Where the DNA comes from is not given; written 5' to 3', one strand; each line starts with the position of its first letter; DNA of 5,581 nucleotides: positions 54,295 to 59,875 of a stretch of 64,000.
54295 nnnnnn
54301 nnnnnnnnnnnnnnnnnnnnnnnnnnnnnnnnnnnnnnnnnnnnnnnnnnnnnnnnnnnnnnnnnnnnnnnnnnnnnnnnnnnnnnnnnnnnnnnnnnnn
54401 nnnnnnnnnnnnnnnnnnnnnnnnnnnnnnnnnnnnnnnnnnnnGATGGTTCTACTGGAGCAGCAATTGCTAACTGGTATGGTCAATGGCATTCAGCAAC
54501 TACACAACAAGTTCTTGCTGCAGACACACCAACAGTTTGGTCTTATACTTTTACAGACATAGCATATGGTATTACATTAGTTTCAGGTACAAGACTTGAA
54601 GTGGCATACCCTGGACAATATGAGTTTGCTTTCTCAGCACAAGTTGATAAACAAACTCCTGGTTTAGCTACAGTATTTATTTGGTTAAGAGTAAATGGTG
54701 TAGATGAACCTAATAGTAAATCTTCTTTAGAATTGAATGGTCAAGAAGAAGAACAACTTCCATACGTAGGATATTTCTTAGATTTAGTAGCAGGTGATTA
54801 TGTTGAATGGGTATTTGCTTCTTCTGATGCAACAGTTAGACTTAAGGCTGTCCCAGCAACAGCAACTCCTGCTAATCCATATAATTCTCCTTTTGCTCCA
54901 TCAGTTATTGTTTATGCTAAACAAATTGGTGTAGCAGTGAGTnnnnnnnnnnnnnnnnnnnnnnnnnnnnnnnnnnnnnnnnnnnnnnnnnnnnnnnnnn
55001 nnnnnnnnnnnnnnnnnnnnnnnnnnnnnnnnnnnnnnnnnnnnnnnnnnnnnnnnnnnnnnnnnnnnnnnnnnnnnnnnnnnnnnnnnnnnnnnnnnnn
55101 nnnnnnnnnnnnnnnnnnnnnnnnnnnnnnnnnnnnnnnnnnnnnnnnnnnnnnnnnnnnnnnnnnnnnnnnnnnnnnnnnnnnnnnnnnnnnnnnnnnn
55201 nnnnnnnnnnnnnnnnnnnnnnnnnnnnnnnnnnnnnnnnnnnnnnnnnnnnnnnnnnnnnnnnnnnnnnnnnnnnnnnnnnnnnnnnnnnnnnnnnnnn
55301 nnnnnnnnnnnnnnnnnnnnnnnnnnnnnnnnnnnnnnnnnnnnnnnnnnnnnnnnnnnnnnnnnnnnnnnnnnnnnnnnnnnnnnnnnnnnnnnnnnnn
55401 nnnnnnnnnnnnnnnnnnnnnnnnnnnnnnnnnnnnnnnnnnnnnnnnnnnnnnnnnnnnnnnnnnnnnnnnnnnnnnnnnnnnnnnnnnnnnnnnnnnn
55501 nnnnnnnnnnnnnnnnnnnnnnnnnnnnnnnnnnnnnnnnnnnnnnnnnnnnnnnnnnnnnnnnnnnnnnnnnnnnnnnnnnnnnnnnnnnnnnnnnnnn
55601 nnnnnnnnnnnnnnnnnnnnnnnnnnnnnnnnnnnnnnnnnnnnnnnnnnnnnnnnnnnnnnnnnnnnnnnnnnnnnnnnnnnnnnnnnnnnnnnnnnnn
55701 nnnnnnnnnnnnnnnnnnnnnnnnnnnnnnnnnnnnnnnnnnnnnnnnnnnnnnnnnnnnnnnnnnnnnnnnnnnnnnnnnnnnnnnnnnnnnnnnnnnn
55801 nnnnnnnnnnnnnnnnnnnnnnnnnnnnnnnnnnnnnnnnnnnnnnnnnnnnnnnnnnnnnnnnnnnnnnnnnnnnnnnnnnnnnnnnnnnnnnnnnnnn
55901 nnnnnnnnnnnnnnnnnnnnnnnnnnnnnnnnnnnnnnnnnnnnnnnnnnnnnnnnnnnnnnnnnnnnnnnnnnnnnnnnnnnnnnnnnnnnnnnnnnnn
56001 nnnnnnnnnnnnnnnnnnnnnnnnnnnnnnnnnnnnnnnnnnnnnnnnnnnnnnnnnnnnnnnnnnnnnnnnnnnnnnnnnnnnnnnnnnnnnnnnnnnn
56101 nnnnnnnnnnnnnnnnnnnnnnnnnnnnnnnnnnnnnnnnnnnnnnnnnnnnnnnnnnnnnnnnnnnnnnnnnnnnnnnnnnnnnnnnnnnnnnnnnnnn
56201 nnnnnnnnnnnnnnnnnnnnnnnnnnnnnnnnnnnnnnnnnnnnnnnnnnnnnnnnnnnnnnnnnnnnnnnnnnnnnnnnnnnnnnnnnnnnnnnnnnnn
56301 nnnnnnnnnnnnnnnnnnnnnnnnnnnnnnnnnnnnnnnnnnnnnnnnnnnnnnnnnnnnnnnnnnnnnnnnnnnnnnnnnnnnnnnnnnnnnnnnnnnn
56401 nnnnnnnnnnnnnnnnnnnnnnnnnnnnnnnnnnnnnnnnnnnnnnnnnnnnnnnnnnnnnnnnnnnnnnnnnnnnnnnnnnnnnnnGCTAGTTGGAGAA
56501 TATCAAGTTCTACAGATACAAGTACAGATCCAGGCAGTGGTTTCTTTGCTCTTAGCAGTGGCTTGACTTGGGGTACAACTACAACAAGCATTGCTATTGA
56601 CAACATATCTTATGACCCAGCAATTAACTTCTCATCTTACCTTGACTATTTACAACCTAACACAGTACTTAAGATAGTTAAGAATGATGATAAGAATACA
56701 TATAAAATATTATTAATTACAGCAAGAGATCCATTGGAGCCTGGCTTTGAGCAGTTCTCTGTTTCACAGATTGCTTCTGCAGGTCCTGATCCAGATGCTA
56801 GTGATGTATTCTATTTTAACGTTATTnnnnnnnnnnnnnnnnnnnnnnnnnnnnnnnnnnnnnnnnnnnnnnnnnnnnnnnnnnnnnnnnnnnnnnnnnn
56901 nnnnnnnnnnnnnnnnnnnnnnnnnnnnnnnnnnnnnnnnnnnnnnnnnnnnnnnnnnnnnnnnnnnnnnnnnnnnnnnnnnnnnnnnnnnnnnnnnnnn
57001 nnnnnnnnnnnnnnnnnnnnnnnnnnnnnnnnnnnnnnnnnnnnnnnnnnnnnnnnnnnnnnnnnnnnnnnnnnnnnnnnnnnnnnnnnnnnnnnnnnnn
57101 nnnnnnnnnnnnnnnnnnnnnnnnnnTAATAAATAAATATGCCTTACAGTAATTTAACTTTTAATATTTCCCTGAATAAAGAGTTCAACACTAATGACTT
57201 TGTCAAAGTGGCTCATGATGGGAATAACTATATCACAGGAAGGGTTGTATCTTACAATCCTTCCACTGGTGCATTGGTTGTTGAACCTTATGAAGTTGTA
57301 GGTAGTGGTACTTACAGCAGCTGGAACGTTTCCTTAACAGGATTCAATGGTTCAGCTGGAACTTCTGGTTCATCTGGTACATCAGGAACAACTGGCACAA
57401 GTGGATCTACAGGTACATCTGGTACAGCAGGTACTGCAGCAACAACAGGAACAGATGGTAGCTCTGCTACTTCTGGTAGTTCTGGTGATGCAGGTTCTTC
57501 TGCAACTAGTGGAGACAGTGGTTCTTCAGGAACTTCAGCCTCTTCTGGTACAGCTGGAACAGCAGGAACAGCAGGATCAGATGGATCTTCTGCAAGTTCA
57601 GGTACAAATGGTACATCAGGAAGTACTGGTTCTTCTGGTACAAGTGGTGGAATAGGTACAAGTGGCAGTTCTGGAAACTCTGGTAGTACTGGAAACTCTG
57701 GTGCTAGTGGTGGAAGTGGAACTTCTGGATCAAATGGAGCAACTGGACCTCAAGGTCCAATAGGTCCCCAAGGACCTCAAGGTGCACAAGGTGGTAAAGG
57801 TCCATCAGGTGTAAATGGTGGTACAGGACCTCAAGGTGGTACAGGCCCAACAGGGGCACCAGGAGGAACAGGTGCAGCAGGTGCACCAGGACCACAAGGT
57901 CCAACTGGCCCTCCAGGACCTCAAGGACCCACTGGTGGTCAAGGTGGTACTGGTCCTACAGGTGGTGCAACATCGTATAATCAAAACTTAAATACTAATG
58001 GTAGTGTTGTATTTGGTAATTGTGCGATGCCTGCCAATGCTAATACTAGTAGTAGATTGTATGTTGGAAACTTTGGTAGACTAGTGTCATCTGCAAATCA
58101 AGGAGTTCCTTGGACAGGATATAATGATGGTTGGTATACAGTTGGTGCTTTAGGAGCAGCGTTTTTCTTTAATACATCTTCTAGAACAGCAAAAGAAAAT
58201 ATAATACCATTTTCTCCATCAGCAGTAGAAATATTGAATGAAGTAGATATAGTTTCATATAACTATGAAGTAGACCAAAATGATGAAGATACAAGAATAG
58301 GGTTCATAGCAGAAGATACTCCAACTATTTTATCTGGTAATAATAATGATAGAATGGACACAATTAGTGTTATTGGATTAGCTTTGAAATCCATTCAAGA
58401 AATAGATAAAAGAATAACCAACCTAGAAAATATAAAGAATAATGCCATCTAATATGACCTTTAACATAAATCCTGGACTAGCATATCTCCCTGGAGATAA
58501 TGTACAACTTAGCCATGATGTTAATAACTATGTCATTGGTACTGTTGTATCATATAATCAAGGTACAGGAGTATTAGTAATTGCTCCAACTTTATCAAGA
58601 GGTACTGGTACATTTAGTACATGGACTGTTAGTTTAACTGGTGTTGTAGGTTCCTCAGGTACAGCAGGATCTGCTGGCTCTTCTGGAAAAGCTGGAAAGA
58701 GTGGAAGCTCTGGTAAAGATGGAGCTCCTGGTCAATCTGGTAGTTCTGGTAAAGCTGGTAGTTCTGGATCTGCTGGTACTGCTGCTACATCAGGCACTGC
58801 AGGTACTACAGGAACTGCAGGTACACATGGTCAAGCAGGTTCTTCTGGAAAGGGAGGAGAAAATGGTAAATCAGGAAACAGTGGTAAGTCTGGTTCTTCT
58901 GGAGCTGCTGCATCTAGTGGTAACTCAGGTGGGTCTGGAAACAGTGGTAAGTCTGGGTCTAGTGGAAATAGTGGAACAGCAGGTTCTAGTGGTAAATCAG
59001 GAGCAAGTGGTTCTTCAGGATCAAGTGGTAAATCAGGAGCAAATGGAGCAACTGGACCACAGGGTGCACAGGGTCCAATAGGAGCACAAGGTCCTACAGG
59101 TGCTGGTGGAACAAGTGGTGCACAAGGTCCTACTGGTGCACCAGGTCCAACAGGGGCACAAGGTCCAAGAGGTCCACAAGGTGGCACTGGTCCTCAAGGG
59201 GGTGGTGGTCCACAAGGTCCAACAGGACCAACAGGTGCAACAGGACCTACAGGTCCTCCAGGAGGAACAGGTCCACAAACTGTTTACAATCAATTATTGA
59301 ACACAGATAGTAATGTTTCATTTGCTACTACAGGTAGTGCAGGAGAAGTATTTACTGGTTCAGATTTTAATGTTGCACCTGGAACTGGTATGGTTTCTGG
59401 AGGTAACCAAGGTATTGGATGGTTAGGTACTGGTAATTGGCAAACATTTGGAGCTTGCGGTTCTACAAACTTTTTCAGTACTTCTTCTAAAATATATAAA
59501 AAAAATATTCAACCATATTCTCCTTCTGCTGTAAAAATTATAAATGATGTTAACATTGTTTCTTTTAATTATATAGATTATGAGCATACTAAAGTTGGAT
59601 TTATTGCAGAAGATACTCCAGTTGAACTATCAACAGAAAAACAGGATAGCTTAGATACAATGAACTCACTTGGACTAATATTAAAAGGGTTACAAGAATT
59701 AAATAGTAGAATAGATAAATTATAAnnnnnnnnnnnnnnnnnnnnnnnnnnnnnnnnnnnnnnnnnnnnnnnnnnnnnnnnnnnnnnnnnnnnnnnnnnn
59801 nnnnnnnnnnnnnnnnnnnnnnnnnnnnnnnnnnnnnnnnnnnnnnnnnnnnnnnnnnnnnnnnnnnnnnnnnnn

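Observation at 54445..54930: C1q/TNF-like signature immediately after a collagen-like tract (C1q-like architecture in a phage fibre)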

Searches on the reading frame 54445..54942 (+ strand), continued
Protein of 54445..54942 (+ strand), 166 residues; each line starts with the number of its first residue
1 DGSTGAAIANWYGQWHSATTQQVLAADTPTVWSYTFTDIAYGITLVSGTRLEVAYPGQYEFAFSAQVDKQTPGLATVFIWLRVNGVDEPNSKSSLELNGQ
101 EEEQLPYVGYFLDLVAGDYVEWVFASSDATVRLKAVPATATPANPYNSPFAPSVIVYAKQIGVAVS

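Call 47: fold_search(model_id=the predicted structure, library=viral)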
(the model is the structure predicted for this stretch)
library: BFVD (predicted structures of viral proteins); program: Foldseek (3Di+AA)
matches with E <= 10: 1939; with E <= 0.001: 621
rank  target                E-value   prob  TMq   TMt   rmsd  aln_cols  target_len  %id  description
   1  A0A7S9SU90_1          1.1e-20  1.00  0.94  0.12   1.3       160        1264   38  Uncharacterized protein [Virus NIOZ-UU157]
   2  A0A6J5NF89            1.6e-18  1.00  0.92  0.59   1.4       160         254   31  Uncharacterized protein [uncultured Caudovirales phage]
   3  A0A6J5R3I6            6.2e-18  1.00  0.92  0.47   1.8       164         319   27  Uncharacterized protein [uncultured Caudovirales phage]
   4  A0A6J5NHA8            6.6e-18  1.00  0.92  0.23   1.4       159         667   33  Collagen triple helix repeat [uncultured Caudovirales phage]
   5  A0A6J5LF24            1.5e-17  1.00  0.93  0.38   1.2       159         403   33  Uncharacterized protein [uncultured Caudovirales phage]
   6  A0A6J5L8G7            1.8e-17  1.00  0.91  0.61   1.9       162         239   29  C1q domain containing protein [uncultured Caudovirales phage]
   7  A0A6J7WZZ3            2.0e-17  1.00  0.87  0.13   1.1       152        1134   34  Uncharacterized protein [uncultured Caudovirales phage]
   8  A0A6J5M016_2          2.1e-17  1.00  0.89  0.18   1.3       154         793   28  Peptidase S74 domain-containing protein [uncultured Caudovirales phage]
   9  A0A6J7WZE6            4.7e-17  1.00  0.89  0.35   1.6       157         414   29  Uncharacterized protein [uncultured Caudovirales phage]
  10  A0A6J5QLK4            5.5e-17  1.00  0.89  0.78   1.4       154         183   29  Uncharacterized protein [uncultured Caudovirales phage]
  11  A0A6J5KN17            6.5e-17  1.00  0.90  0.14   1.6       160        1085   27  Intramolecular chaperone auto-processing domain containing protein [uncultured Caudovirales phage]
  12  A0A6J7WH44            6.8e-17  1.00  0.88  0.44   1.7       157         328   27  Uncharacterized protein [uncultured Caudovirales phage]
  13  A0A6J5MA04            7.6e-17  1.00  0.91  0.17   2.3       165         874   25  Collagen triple helix repeat [uncultured Caudovirales phage]
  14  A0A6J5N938            8.0e-17  1.00  0.90  0.12   1.1       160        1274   29  Trimeric autotransporter adhesin YadA-like head domain-containing protein [uncultured Caudovirales phage]
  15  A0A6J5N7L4            8.0e-17  1.00  0.87  0.70   1.5       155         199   27  Uncharacterized protein [uncultured Caudovirales phage]
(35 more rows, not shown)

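Call 53: search_protein_families(library=pfam, proteins=[P0241, P0249, P0256, P0197, P0206, P0246, P0262, P0264], max_evalue=0.01)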
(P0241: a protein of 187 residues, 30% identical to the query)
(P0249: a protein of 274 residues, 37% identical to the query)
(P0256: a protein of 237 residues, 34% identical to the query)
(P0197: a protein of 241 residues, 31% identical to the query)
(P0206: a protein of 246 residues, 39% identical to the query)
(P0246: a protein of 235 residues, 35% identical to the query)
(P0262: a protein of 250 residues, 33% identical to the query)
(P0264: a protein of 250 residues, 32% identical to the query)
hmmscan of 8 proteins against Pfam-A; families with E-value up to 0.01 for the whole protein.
P0241 (187 aa): 1 family
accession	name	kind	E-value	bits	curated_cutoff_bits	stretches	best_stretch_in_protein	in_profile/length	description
PF18573.7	BclA_C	-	9.8e-07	29.1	38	1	46-151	5-103/128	BclA C-terminal domain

P0249 (274 aa): 2 families
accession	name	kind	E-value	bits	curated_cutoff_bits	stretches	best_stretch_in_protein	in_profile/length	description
PF01391.23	Collagen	-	2.8e-10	40.3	27.2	1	69-124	1-56/60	Collagen triple helix repeat (20 copies)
PF18573.7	BclA_C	-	2.4e-06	27.9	38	1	135-252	5-117/128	BclA C-terminal domain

P0256 (237 aa): 2 families
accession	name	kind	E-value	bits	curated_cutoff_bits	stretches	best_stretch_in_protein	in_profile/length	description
PF04717.18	Phage_base_V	-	3.3e-12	47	23.8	1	11-75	1-73/75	Type VI secretion system/phage-baseplate injector OB domain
PF18573.7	BclA_C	-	7.2e-06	26.3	38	1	104-205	15-107/128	BclA C-terminal domain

P0197 (241 aa): 2 families
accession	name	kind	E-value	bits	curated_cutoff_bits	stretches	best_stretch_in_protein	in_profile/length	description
PF04717.18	Phage_base_V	-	3.6e-08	34.1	23.8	1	11-78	1-72/75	Type VI secretion system/phage-baseplate injector OB domain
PF18573.7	BclA_C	-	1.9e-05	25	38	1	98-209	3-107/128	BclA C-terminal domain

P0206 (246 aa): 1 family
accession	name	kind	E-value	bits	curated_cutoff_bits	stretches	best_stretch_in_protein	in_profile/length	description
PF04717.18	Phage_base_V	-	2.5e-13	50.6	23.8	2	27-62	1-36/75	Type VI secretion system/phage-baseplate injector OB domain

P0246 (235 aa): 2 families
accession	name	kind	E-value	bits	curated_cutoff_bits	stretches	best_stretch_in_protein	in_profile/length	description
PF04717.18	Phage_base_V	-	3.7e-10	40.4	23.8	1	11-79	1-73/75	Type VI secretion system/phage-baseplate injector OB domain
PF18573.7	BclA_C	-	4.8e-05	23.7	38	1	97-203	8-107/128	BclA C-terminal domain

P0262 (250 aa): 2 families
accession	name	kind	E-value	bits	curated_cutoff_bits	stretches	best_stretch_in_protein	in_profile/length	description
PF01391.23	Collagen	-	4.3e-06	26.8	27.2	1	3-34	4-35/60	Collagen triple helix repeat (20 copies)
PF24243.1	Phage_tail_C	-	0.0012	18.6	23.7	1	236-248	14-26/26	Phage tail tip domain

P0264 (250 aa): 1 family
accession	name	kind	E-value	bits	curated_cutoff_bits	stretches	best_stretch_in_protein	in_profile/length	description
PF24243.1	Phage_tail_C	-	4.9e-05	23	23.7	1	227-249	4-26/26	Phage tail tip domain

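Call 76: search_protein_families(library=ncbifam, proteins=[window:54445-54942:+], max_evalue=1)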
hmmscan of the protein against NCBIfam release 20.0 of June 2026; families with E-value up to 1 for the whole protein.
window:54445-54942:+ (166 aa): 0 families

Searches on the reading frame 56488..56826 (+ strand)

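Call 76: search_protein_families(library=ncbifam, proteins=[window:56488-56826:+], max_evalue=1)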
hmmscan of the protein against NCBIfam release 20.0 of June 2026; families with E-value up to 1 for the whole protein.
window:56488-56826:+ (113 aa): 1 family
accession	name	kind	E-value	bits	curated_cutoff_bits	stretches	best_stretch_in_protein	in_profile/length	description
NF052274.1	immunity_Gip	subfamily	0.25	11.6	45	1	51-77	13-40/53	Gip family bacteriocin immunity protein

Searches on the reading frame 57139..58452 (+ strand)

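Call 3: search_protein_families(library=pfam, proteins=[window:57139-58452:+], max_evalue=10)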
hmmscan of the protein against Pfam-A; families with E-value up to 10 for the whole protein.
window:57139-58452:+ (437 aa): 2 families
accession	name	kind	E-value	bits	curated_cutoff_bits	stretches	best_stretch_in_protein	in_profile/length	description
PF01391.23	Collagen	-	1.2e-19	70.2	27.2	4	68-121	4-57/60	Collagen triple helix repeat (20 copies)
PF13884.11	Peptidase_S74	-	2.2e-08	34.7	22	1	347-398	1-53/58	Chaperone of endosialidase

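Call 30: search_protein_families(library=phrogs, proteins=[window:57139-58452:+], max_evalue=0.00001)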
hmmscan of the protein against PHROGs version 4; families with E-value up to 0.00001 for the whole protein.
window:57139-58452:+ (437 aa): 18 families
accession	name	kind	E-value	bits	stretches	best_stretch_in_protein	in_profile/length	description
phrog_5073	-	tail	2.6e-29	103.6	2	167-326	261-405/519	tail fiber protein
phrog_6320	-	tail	3.2e-22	80.1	2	157-278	82-209/745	tail fiber protein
phrog_8745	-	tail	3e-19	68.9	2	173-285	1380-1489/1803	tail fiber protein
phrog_819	-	tail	9.8e-18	64.7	2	176-276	490-590/1024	tail protein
phrog_366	-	tail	4.6e-16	60.3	1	200-292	309-388/474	tail fiber protein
phrog_1806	-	tail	1.6e-13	51.6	2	129-243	110-231/276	collagen like minor tail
phrog_3420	-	unknown function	4.8e-13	48.6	2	62-224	222-381/929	-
phrog_28263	-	tail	9.8e-13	47.2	1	63-292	551-781/1400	tail fiber protein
phrog_26246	-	tail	9.2e-11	42.5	1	149-296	86-233/329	tail protein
phrog_36982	-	unknown function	1.5e-10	40.6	1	42-280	449-688/944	-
phrog_18350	-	tail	4.5e-10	40.6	1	141-242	97-196/253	tail fiber protein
phrog_17524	-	tail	7.8e-10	40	1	337-436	115-222/246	tail protein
phrog_1658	-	unknown function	1.5e-09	39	0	152-221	40-109/239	-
phrog_38766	-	head and packaging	2.5e-08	33.9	0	137-235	76-174/478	virion structural protein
phrog_17587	-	tail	1.1e-07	31.7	0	211-277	350-419/641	tail fiber protein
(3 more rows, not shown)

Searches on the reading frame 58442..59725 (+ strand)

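Call 3: search_protein_families(library=pfam, proteins=[window:58442-59725:+], max_evalue=10)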
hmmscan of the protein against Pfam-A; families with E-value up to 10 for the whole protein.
window:58442-59725:+ (427 aa): 2 families
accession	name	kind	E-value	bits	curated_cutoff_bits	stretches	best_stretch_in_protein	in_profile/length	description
PF01391.23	Collagen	-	3.5e-24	84.8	27.2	4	70-127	1-58/60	Collagen triple helix repeat (20 copies)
PF13884.11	Peptidase_S74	-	2.8e-06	27.9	22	1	350-391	3-48/58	Chaperone of endosialidase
